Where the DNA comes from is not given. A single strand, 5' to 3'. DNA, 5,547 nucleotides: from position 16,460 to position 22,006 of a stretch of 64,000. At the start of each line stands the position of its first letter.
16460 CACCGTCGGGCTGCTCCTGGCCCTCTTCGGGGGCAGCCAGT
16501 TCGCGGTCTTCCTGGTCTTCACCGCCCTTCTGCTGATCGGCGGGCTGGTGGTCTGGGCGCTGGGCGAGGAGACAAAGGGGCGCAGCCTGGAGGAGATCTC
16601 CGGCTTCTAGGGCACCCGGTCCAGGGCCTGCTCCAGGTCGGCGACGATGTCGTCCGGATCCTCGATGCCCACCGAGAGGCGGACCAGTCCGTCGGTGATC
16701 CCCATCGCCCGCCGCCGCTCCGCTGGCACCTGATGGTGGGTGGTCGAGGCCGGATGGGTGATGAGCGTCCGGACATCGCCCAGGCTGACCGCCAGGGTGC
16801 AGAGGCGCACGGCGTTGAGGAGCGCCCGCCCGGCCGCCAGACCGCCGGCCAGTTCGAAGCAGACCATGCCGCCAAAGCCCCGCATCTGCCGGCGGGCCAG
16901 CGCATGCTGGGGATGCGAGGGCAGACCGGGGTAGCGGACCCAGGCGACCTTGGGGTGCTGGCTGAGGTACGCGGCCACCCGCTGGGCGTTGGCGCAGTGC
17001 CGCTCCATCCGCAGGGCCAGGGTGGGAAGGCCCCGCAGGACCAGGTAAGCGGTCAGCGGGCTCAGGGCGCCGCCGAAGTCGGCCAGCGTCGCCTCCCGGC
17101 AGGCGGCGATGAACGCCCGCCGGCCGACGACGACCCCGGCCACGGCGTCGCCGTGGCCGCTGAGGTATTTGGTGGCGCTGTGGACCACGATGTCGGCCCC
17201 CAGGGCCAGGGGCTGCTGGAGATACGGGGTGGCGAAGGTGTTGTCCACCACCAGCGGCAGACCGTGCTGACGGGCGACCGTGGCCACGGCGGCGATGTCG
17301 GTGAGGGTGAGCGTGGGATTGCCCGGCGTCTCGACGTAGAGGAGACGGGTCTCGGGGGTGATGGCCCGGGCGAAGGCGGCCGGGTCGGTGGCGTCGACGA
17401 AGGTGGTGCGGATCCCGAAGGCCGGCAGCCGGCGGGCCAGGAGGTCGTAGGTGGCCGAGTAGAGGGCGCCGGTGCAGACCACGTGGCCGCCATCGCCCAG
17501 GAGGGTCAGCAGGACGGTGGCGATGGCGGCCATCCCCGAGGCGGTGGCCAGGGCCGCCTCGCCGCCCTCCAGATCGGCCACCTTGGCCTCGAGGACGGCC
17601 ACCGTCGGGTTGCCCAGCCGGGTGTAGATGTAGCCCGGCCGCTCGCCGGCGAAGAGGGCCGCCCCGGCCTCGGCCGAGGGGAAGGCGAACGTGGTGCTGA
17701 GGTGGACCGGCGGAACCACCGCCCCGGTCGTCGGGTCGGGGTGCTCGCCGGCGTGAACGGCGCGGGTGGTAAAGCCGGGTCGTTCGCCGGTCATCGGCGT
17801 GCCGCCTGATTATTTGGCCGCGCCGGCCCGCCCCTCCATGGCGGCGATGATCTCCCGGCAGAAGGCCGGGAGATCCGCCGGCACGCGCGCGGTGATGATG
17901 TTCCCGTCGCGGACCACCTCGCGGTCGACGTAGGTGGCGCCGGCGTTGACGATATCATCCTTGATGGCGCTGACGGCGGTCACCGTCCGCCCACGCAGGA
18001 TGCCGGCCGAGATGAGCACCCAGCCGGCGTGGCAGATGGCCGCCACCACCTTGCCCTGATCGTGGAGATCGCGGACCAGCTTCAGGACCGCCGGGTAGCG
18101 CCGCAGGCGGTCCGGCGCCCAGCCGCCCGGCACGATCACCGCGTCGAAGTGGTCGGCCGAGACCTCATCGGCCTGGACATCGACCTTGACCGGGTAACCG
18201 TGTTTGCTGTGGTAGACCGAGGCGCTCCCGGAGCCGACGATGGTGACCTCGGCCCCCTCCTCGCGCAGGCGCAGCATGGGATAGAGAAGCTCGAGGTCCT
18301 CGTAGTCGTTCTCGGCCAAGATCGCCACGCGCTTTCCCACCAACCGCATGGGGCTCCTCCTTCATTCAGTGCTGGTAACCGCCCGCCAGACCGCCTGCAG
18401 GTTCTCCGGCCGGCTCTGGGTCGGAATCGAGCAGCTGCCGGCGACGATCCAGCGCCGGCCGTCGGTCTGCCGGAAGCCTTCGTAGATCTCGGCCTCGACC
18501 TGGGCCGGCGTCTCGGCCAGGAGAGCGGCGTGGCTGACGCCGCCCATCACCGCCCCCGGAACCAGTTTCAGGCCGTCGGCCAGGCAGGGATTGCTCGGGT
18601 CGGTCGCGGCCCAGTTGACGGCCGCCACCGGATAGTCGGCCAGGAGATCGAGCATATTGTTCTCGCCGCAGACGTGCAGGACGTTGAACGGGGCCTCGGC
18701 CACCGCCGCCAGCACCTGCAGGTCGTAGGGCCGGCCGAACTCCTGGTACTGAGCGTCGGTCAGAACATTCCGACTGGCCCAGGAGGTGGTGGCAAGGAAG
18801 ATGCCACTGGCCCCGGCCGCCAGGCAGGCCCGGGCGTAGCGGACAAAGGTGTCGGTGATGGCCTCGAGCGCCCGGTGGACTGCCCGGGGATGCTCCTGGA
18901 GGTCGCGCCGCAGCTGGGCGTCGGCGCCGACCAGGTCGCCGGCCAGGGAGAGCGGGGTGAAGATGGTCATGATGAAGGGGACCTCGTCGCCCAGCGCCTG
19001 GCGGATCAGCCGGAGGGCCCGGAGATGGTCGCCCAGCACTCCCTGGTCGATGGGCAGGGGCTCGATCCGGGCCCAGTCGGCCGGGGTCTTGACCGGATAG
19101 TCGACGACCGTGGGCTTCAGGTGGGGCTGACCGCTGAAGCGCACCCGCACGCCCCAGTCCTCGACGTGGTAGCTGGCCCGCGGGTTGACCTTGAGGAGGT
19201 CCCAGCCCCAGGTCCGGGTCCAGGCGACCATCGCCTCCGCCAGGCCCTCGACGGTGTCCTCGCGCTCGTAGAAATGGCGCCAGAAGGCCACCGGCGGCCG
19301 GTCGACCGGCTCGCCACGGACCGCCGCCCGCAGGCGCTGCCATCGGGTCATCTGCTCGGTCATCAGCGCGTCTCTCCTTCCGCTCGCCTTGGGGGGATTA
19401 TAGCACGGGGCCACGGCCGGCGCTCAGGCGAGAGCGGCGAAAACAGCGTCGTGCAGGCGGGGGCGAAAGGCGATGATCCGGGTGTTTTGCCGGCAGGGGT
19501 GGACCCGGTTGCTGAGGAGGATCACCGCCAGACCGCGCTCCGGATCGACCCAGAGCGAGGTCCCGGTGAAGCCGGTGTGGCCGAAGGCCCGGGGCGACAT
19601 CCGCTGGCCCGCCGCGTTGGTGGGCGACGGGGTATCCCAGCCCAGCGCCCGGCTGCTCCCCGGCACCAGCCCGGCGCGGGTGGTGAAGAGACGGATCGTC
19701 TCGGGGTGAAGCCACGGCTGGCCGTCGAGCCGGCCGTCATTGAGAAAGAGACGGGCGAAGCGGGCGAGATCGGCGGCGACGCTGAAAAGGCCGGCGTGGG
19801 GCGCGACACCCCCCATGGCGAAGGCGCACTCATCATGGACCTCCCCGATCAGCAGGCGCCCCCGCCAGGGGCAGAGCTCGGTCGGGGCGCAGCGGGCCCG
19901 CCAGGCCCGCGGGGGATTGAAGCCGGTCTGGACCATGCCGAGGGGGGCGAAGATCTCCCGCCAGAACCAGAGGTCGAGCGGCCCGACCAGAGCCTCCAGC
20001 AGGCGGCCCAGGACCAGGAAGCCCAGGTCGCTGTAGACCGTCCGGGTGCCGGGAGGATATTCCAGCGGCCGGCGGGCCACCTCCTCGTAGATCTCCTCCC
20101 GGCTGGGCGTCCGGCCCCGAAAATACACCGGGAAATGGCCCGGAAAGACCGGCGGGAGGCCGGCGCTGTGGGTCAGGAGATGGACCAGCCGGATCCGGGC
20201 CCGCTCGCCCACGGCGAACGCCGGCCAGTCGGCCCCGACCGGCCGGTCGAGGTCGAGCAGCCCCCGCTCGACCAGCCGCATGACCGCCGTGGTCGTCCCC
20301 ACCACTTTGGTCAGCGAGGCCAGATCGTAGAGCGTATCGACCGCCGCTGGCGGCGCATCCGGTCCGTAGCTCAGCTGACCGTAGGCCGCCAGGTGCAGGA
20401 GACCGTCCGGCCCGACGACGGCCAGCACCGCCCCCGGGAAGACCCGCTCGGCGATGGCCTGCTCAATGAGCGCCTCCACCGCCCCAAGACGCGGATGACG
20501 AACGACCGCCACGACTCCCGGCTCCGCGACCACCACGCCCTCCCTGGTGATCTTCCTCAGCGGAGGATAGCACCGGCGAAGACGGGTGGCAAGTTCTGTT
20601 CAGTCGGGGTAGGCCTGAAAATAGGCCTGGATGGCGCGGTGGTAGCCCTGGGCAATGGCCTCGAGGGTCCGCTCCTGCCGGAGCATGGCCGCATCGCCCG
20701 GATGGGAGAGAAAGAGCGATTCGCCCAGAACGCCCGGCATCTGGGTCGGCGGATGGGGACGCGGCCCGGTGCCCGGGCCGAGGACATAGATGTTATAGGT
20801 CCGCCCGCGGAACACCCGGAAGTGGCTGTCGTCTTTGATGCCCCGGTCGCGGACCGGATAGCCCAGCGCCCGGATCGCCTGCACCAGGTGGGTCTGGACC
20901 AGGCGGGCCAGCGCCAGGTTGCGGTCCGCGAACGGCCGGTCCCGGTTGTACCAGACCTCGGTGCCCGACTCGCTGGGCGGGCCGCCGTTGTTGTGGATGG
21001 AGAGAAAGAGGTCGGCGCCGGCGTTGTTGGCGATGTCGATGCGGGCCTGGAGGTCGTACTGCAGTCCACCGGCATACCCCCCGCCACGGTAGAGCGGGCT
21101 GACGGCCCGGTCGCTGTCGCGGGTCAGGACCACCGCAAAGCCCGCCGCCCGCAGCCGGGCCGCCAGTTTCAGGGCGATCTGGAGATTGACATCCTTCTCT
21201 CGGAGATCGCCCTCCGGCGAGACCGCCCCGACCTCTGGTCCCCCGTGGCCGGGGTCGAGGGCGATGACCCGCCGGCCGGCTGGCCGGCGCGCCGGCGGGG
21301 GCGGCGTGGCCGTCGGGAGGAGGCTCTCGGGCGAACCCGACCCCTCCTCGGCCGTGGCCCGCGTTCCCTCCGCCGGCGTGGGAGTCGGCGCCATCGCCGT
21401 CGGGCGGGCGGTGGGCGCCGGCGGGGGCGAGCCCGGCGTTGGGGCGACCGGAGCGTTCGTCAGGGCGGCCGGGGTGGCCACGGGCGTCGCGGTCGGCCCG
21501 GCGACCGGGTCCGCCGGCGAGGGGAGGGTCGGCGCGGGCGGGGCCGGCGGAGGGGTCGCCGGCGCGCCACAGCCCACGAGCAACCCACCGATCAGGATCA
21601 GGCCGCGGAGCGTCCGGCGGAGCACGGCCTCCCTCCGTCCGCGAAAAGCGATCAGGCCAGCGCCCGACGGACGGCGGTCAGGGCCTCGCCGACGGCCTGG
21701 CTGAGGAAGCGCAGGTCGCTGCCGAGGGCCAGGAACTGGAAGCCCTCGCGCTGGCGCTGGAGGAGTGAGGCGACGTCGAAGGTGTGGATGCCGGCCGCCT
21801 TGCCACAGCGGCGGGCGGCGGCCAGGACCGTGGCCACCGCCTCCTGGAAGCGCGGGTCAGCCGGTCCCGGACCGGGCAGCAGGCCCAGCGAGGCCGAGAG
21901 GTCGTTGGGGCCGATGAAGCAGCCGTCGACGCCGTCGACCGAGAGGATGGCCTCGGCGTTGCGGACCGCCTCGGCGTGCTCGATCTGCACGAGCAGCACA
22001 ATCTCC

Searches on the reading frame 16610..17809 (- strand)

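Call 22: search_protein_families(library=pfam, proteins=[window:16610-17809:-], max_evalue=0.001)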
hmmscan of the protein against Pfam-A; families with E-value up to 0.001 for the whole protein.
window:16610-17809:- (400 aa): 6 families
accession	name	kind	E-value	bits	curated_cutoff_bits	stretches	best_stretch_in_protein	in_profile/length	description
PF01053.26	Cys_Met_Meta_PP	-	2.4e-149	497.5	27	1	15-396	2-380/381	Cys/Met metabolism PLP-dependent enzyme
PF01212.27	Beta_elim_lyase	-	2.8e-09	37.2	27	1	66-287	30-270/288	Beta-eliminating lyase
PF01041.23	DegT_DnrJ_EryC1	-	1.4e-08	34.8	19.8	1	68-192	24-148/360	DegT/DnrJ/EryC1/StrS aminotransferase family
PF00155.27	Aminotran_1_2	-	7.8e-08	32.3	19.7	1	70-220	44-225/361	Aminotransferase class I and II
PF00266.25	Aminotran_5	-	1.5e-05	24.6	21.5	1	91-237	72-221/371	Aminotransferase class-V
PF06838.17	Met_gamma_lyase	-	4.1e-05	22.8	24.2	1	57-238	47-247/405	Methionine gamma-lyase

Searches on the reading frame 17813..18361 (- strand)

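Call 22: search_protein_families(library=pfam, proteins=[window:17813-18361:-], max_evalue=0.001)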
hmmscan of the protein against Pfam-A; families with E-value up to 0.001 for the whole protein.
window:17813-18361:- (183 aa): 2 families
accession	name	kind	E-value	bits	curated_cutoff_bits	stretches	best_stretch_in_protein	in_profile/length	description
PF01965.30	DJ-1_PfpI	-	6.2e-55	185.9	26.6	1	10-173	1-164/165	DJ-1/PfpI family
PF18011.7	Catalase_C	-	4.8e-05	23.4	24.6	1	9-127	2-122/150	C-terminal domain found in long catalases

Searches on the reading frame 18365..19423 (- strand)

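Call 50: search_protein_families(library=pfam, proteins=[window:18365-19423:-], max_evalue=0.00001)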
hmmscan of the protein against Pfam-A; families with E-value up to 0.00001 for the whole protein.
window:18365-19423:- (353 aa): 1 family
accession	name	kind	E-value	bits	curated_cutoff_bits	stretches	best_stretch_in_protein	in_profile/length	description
PF01208.23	URO-D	-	3e-43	148.6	23.9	1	29-350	4-344/346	Uroporphyrinogen decarboxylase (URO-D)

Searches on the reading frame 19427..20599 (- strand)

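Call 50: search_protein_families(library=pfam, proteins=[window:19427-20599:-], max_evalue=0.00001)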
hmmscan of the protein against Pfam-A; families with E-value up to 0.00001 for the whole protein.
window:19427-20599:- (391 aa): 1 family
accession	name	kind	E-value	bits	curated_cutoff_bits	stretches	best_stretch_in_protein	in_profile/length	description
PF00144.29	Beta-lactamase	-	1.8e-66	225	27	1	41-368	1-313/329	Beta-lactamase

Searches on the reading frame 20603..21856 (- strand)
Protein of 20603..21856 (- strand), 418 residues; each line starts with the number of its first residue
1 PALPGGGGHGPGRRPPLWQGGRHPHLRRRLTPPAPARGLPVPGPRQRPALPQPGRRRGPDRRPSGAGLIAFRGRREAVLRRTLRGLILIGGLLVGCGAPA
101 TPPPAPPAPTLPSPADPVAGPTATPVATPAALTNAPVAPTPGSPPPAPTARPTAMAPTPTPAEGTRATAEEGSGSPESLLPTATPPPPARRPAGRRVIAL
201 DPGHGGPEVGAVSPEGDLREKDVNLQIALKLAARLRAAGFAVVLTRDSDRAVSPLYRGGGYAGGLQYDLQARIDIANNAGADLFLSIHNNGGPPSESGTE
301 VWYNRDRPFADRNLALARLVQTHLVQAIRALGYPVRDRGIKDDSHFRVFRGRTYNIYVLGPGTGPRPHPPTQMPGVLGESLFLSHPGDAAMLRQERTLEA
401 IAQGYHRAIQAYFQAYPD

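Call 50: search_protein_families(library=pfam, proteins=[window:20603-21856:-], max_evalue=0.00001)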
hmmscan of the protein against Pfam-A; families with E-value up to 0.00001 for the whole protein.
window:20603-21856:- (418 aa): 1 family
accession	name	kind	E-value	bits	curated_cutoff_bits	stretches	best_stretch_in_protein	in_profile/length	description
PF01520.23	Amidase_3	-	4e-39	134.9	27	1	198-410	1-173/174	N-acetylmuramoyl-L-alanine amidase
